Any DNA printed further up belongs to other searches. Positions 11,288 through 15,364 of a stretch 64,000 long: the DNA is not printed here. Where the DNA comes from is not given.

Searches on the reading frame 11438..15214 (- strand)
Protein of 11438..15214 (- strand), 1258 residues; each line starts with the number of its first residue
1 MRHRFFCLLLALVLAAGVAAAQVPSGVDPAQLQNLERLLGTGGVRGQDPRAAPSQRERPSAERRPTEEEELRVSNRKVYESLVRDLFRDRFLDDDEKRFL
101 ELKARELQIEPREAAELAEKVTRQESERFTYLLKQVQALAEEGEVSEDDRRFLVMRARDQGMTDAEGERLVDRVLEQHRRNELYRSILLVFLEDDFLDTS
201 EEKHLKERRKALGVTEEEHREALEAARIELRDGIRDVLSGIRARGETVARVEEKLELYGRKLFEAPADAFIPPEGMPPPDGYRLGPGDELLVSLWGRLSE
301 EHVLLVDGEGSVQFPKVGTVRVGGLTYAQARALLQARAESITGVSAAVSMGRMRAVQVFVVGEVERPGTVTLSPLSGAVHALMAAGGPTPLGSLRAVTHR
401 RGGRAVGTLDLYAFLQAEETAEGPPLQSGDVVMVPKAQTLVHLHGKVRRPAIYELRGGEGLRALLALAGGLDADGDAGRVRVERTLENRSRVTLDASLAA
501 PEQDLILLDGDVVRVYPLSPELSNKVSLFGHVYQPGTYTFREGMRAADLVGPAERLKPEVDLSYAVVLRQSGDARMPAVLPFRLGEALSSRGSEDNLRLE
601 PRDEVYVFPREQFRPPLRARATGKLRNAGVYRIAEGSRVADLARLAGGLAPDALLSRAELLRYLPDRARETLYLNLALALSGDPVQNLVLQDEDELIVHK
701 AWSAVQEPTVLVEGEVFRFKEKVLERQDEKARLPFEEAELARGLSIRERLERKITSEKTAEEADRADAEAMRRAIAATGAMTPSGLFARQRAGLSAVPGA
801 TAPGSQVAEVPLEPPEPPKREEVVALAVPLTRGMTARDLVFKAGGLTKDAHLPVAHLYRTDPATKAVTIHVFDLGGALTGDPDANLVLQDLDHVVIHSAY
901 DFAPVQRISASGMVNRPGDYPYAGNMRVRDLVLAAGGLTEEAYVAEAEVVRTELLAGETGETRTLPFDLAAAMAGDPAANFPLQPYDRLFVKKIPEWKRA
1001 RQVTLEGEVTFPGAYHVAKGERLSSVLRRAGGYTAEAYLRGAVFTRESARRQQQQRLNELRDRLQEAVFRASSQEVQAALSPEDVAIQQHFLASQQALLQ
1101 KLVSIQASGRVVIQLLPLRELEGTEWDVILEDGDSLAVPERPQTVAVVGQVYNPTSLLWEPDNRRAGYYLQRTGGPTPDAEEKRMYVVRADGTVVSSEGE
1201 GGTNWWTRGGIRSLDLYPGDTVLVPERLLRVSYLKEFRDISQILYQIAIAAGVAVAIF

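Call 9: search_protein_families(library=pfam, proteins=[window:11438-15214:-], max_evalue=0.01)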
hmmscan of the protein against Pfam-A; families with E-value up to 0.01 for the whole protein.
window:11438-15214:- (1258 aa): 3 families
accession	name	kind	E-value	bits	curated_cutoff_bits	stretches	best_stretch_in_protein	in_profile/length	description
PF10531.15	SLBB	-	2.7e-49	165.3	27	5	911-951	5-45/55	SLBB domain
PF22461.2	SLBB_2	-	1.3e-35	121.8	27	3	357-434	2-79/79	SLBB domain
PF02563.21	Poly_export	-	2.2e-18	66.7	28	1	277-348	2-74/77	Polysaccharide biosynthesis/export protein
